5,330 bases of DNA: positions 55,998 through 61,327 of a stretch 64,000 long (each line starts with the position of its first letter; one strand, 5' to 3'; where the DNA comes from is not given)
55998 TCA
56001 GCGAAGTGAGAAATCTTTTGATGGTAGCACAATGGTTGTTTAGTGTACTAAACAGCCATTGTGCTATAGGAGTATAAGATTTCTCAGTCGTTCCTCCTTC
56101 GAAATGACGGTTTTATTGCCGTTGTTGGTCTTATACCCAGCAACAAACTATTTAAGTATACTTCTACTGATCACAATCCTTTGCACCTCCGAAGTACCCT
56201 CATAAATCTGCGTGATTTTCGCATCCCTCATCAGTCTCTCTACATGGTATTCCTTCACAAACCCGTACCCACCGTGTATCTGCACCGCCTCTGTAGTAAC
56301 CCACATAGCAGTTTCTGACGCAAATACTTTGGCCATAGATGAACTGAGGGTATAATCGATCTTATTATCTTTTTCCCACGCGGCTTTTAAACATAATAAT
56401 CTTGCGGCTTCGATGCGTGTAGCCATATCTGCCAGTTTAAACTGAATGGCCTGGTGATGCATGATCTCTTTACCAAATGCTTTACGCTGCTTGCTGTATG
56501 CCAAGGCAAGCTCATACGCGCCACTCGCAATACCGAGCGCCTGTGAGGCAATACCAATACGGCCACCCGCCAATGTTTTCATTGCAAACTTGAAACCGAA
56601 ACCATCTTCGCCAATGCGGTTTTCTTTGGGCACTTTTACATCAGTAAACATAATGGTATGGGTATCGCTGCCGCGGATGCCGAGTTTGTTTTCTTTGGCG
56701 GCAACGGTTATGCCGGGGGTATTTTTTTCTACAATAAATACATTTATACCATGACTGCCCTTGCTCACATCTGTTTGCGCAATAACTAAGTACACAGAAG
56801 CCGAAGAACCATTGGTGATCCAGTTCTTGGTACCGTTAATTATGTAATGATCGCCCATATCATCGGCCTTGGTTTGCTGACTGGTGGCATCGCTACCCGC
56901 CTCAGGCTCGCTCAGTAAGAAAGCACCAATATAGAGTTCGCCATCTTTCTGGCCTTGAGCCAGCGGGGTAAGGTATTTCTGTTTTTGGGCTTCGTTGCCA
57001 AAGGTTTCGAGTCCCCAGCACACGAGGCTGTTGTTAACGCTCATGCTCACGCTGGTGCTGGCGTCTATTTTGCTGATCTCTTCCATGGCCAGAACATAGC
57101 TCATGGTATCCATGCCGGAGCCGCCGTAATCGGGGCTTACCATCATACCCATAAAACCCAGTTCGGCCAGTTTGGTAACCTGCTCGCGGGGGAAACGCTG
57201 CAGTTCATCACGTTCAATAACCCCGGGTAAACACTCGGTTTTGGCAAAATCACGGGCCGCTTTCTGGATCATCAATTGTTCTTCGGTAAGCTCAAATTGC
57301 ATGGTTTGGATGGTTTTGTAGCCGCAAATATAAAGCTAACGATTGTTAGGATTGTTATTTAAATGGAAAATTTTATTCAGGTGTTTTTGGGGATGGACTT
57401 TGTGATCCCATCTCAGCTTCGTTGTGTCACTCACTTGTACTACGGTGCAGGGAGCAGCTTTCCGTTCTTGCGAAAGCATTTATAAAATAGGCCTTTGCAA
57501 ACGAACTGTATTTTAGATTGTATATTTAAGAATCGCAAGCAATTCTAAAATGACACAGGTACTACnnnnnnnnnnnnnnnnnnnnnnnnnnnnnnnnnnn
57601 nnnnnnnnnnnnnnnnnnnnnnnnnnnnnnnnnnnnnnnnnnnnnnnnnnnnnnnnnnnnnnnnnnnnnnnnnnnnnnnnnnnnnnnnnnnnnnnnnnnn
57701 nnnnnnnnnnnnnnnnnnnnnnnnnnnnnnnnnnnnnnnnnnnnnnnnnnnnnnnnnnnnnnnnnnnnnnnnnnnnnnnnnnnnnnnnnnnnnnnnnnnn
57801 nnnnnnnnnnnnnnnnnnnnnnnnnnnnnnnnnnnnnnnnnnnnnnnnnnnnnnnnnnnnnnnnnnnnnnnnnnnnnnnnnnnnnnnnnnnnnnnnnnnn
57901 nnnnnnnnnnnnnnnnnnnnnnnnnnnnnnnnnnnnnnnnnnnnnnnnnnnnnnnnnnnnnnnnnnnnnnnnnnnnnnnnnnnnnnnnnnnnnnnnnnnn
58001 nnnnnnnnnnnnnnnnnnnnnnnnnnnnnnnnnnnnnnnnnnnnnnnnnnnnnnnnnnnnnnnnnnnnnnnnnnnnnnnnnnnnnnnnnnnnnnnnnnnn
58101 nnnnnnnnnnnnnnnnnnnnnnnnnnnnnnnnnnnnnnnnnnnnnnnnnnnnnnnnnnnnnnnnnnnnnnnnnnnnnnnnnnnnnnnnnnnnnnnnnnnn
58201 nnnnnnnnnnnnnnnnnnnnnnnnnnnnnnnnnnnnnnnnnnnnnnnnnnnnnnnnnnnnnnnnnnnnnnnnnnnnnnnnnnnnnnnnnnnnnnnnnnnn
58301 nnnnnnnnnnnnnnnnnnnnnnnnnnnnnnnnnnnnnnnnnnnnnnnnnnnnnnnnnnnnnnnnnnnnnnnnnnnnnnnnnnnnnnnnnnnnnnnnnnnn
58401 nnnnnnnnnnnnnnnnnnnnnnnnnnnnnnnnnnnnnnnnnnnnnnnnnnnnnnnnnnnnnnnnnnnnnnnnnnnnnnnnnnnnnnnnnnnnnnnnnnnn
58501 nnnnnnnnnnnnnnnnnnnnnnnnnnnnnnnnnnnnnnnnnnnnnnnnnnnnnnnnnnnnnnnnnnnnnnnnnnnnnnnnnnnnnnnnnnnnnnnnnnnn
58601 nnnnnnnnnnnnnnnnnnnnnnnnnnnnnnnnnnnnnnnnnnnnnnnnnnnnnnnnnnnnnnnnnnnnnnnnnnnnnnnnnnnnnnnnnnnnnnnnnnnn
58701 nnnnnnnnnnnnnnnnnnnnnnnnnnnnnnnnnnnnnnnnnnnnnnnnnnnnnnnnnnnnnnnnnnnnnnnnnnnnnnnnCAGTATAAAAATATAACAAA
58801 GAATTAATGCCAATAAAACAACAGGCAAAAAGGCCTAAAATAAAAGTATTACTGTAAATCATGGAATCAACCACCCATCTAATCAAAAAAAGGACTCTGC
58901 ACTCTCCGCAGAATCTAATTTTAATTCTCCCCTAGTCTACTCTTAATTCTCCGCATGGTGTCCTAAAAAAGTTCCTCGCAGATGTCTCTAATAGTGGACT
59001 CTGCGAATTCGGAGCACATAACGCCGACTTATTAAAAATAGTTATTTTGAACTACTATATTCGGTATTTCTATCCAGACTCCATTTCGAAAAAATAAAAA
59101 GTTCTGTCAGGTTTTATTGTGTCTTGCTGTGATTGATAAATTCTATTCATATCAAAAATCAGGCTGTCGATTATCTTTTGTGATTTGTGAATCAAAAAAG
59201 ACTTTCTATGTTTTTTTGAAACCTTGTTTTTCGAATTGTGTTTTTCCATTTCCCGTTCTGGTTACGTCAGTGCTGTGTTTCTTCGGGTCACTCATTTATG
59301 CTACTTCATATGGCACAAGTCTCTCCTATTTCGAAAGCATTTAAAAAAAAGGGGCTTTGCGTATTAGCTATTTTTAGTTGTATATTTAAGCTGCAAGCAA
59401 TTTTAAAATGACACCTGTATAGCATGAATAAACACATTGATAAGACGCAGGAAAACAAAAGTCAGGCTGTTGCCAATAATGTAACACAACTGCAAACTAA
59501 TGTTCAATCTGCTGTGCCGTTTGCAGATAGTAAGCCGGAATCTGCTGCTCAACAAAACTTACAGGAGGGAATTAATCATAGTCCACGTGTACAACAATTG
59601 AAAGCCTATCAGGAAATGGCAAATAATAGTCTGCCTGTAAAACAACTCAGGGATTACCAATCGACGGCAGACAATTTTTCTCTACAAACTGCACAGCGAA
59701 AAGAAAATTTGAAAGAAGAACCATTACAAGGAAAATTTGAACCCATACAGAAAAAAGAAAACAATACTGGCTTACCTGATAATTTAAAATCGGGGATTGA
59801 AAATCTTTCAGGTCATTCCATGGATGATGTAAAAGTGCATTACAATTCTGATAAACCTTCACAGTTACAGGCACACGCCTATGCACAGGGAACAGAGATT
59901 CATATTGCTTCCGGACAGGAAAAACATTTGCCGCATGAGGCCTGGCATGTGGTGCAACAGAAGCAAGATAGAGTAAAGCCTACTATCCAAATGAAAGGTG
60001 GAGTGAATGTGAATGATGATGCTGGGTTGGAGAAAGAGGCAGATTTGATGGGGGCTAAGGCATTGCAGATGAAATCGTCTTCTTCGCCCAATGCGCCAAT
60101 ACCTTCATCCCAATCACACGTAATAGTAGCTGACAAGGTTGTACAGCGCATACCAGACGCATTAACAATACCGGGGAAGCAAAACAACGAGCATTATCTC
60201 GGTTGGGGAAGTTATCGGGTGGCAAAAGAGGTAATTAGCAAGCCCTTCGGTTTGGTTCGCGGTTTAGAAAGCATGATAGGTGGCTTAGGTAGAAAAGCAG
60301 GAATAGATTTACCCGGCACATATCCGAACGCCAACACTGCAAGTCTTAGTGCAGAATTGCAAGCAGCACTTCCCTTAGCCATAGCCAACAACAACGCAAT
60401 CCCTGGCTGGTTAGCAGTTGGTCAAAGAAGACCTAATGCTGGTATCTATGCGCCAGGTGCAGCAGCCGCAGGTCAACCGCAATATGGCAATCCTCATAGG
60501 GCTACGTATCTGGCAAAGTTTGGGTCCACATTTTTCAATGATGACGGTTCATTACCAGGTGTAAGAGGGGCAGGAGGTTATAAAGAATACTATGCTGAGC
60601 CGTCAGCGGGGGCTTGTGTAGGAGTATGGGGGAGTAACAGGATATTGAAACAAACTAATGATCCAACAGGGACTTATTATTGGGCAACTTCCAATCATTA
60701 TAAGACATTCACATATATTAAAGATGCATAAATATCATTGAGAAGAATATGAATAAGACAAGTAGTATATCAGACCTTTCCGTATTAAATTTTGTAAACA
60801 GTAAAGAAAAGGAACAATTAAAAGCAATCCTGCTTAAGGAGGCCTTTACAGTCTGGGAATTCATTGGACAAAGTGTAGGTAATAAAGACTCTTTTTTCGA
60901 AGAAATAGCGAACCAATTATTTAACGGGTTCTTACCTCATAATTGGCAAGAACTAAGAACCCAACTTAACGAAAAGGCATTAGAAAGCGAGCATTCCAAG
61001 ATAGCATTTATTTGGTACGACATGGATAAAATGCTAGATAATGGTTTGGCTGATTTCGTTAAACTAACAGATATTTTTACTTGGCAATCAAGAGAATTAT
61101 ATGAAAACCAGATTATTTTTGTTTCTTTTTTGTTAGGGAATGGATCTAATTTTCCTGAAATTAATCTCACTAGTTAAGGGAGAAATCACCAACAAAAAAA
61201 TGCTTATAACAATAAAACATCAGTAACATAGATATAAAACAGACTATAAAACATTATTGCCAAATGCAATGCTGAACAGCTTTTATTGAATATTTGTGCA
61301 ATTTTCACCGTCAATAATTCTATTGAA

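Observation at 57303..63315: A+T-rich accessory island with a repeated toxin cassette and no mobility genes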

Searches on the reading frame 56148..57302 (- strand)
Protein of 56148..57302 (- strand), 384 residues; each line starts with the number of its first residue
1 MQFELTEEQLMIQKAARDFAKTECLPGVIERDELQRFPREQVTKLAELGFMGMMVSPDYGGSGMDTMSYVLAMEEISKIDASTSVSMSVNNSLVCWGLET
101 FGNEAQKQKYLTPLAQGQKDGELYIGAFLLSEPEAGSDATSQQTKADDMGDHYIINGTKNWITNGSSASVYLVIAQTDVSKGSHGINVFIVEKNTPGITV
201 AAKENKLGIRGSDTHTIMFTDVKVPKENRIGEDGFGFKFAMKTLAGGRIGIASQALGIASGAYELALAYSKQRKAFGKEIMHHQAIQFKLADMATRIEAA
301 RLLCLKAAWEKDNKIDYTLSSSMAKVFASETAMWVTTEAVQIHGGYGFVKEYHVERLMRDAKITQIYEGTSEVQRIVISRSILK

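Call 4: search_protein_families(library=pfam, proteins=[window:56148-57302:-], max_evalue=0.1)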
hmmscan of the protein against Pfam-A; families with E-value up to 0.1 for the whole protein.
window:56148-57302:- (384 aa): 6 families
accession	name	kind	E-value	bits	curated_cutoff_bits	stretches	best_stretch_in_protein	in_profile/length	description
PF00441.29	Acyl-CoA_dh_1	-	1.7e-53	181.2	22.4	1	236-383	3-150/150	Acyl-CoA dehydrogenase, C-terminal domain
PF02771.21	Acyl-CoA_dh_N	-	2.9e-38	131.1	22.9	1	6-118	1-113/113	Acyl-CoA dehydrogenase, N-terminal domain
PF02770.24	Acyl-CoA_dh_M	-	9.3e-26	90.3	33.3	1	127-222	1-97/97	Acyl-CoA dehydrogenase, middle domain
PF08028.16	Acyl-CoA_dh_2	-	2.8e-25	89.6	22.7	1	249-371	1-133/134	Acyl-CoA dehydrogenase, C-terminal domain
PF22924.1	ACOX_C_alpha1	-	3.7e-06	27.3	27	1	243-380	3-166/169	Acyl-CoA oxidase, C-alpha1 domain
PF21263.2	Acyl-CoA-dh_C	-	0.029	15.1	27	0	274-339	15-74/96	Acyl-CoA dehydrogenase, C-terminal domain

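Call 17: find_related_loci(query=window:56148-57302:-, collection=genome_contigs, flank=10000)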
Query window:56148-57302:- (384 aa) in genome_contigs; peptide patterns used: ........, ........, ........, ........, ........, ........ (x = any residue, [..] = any of these).
600 stretches matched a pattern (row limit reached: there are more); 599 encode a relative of the query (tblastn E <= 1e-3); the best 80 are kept; 80 distinct loci.
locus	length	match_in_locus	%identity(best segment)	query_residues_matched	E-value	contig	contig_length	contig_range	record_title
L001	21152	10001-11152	93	1-384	0e+0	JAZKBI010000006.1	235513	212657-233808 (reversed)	MAG: Bacteroidota bacterium isolate ADI_H3L2_1_122_18_3-bin075 ADIH3L21_B075_0_000000000006, whole genome shotgun sequen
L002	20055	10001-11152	94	1-384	0e+0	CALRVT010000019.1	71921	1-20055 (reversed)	MAG: Chitinophaga pinensis isolate JJ-MIC7-10-4-m1-bin349 genome assembly, contig: JJ-MIC7-10-C75, whole genome shotgun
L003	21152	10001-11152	93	1-384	0e+0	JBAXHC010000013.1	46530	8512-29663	MAG: Bacteroidota bacterium isolate ELA313 MAG313_13, whole genome shotgun sequence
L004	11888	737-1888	91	1-384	0e+0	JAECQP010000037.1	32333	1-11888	MAG: Sphingobacteriia bacterium isolate AER1_1 diesel_EC_AER1_337_length_32333_cov_8_815571, whole genome shotgun sequen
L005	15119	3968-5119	91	1-384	0e+0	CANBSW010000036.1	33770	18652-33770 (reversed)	MAG: Chitinophagaceae bacterium isolate JR-MC-C-240519-118 genome assembly, contig: JR-MC-C-240519-C809, whole genome sh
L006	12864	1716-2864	89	1-383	0e+0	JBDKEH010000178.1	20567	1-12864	MAG: Bacteroidota bacterium isolate eastforkpoplarcreek_2019_sw_WHONDRS-S19S_0039_B_bin.49 scaffold_460128, whole genome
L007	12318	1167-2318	89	1-384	0e+0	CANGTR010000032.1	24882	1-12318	MAG: Sphingobacteriia bacterium isolate RE-15aug16-157 genome assembly, contig: RE-15aug16-C2205, whole genome shotgun s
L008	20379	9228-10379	89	1-384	0e+0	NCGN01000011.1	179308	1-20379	MAG: Sphingobacteriia bacterium 28-36-52 04302015_28_scaffold_131, whole genome shotgun sequence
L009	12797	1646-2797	89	1-384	0e+0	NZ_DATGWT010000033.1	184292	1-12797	MAG: Lacibacter sp. isolate SMAG_U10589 k141_201298, whole genome shotgun sequence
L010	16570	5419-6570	89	1-384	0e+0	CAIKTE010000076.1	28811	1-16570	MAG: uncultured Chitinophagaceae bacterium isolate MJ130916A_bin-0263 genome assembly, contig: bin-0263:076/384, whole g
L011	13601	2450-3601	87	1-384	0e+0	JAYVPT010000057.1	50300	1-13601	MAG: Ferruginibacter sp. isolate GL72_DN_metabinner_8 GL72_DN_metabinner_8_56, whole genome shotgun sequence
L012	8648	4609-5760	87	1-384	0e+0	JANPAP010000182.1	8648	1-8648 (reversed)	MAG: Chitinophagaceae bacterium isolate VAR_79_metabat_19 VAR_79_k141_2303924, whole genome shotgun sequence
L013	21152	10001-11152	87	1-384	0e+0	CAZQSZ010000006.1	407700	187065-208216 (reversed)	MAG TPA_asm: uncultured Chitinophaga sp. isolate binchicken_co277_100 genome assembly, contig: NODE_38_length_407700_cov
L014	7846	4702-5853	87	1-384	0e+0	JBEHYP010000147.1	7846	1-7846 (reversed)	MAG: Bacteroidota bacterium isolate ESF1.bin.55 NODE_11073_length_7846_cov_4.154770, whole genome shotgun sequence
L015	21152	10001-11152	86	1-384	0e+0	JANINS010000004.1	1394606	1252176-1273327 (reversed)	MAG: Chitinophagaceae bacterium isolate Bin.005_Pasture NODE_3_length_1394606_cov_10.201960, whole genome shotgun sequen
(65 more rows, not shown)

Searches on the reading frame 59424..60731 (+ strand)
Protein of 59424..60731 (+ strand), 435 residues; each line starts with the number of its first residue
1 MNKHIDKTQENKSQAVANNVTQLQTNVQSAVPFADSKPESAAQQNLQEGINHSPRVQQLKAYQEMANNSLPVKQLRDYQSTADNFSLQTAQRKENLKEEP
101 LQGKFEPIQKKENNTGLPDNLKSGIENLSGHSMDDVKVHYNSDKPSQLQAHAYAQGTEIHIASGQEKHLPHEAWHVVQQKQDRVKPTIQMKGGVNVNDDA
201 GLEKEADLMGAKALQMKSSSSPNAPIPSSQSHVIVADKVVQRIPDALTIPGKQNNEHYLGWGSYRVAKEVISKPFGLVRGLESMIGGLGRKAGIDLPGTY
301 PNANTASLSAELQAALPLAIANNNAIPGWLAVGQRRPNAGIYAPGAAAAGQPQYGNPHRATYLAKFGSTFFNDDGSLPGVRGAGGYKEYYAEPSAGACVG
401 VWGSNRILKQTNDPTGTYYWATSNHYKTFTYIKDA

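Call 4: search_protein_families(library=pfam, proteins=[window:59424-60731:+], max_evalue=0.1)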
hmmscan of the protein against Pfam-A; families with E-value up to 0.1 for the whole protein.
window:59424-60731:+ (435 aa): 2 families
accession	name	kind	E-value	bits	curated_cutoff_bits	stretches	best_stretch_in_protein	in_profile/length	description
PF13699.11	eCIS_core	-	3.5e-08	34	22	1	117-182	2-78/79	eCIS core domain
PF00545.25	Ribonuclease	-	0.017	16.1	24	1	359-432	36-97/98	ribonuclease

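Call 11: find_encoding_contigs(protein=window:59424-60731:+, flank=10000, max_places=6)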
Protein window:59424-60731:+ (435 aa): no gene with exactly this product is on record in the collection.

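Call 39: search_protein_families(library=ncbifam, proteins=[window:59424-60731:+], max_evalue=0.1)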
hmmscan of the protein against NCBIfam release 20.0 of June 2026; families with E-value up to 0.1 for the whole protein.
window:59424-60731:+ (435 aa): 0 families

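Call 40: search_protein_families(library=padloc, proteins=[window:59424-60731:+], max_evalue=0.1)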
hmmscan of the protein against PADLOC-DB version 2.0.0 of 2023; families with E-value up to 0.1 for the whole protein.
window:59424-60731:+ (435 aa): 0 families

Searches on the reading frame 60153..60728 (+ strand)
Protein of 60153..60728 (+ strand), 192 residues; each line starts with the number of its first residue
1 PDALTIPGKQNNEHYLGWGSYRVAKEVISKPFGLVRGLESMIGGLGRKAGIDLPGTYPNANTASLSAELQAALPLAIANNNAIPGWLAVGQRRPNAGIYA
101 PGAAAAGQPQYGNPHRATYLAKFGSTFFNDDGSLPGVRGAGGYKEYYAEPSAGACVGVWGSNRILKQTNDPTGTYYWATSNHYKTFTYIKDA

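Call 37: search_solved_structures(query=window:60153-60728:+, max_evalue=10, show_alignments=2)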
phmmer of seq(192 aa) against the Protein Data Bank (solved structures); distinct sequences matched with E-value up to 10: 3.
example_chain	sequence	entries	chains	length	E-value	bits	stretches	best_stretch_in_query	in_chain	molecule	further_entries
1bri_A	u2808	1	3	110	0.42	13.8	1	123-189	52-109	BARNASE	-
2za4_A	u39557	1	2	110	0.44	13.7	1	123-189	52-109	Ribonuclease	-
1b21_A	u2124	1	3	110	0.57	13.4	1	123-189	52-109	PROTEIN (BARNASE)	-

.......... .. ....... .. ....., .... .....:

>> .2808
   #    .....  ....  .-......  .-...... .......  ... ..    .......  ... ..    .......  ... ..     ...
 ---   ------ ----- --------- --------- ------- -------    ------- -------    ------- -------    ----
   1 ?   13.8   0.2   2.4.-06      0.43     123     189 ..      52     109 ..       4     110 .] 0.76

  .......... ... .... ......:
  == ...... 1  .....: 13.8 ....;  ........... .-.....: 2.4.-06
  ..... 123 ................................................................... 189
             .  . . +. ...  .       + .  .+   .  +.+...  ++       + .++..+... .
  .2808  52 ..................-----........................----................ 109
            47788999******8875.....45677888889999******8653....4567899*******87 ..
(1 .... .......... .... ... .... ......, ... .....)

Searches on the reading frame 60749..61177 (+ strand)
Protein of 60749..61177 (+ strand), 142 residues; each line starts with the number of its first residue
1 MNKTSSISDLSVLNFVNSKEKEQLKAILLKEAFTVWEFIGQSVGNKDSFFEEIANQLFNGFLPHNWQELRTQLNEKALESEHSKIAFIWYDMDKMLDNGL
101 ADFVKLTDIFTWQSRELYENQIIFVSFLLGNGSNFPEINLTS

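Call 4: search_protein_families(library=pfam, proteins=[window:60749-61177:+], max_evalue=0.1)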
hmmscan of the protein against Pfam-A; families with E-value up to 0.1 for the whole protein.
window:60749-61177:+ (142 aa): 1 family
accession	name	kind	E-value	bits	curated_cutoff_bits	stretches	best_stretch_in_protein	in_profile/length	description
PF01337.24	Barstar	-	0.0046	17.3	23.4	1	36-122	4-89/96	Barstar (barnase inhibitor)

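Call 32: list_cluster_members(proteins=[P0001, P0006, window:57566-58780:+, window:60749-61177:+, window:62361-62807:-])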
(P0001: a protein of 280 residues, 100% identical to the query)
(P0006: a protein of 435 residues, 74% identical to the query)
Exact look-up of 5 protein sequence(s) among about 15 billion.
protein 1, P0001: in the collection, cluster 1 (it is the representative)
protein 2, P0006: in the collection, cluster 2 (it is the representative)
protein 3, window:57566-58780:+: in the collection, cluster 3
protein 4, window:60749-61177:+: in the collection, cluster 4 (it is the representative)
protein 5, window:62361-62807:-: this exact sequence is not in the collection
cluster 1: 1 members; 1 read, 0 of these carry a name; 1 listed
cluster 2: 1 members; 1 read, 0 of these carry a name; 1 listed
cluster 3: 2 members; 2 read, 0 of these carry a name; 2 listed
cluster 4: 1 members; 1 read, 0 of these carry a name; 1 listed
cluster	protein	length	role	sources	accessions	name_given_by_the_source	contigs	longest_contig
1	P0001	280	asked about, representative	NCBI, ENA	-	-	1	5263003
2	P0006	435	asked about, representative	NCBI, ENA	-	-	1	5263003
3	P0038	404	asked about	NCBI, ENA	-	-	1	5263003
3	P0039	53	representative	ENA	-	-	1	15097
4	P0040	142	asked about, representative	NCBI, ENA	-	-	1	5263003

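Call 38: search_solved_structures(query=window:60749-61177:+, max_evalue=10, show_alignments=2)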
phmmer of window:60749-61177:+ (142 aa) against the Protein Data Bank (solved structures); distinct sequences matched with E-value up to 10: 0.

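Call 39: search_protein_families(library=ncbifam, proteins=[window:60749-61177:+], max_evalue=0.1)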
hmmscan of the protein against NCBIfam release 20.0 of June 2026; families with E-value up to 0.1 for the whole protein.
window:60749-61177:+ (142 aa): 0 families

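Call 40: search_protein_families(library=padloc, proteins=[window:60749-61177:+], max_evalue=0.1)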
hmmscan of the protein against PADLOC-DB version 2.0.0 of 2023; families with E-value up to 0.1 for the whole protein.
window:60749-61177:+ (142 aa): 0 families
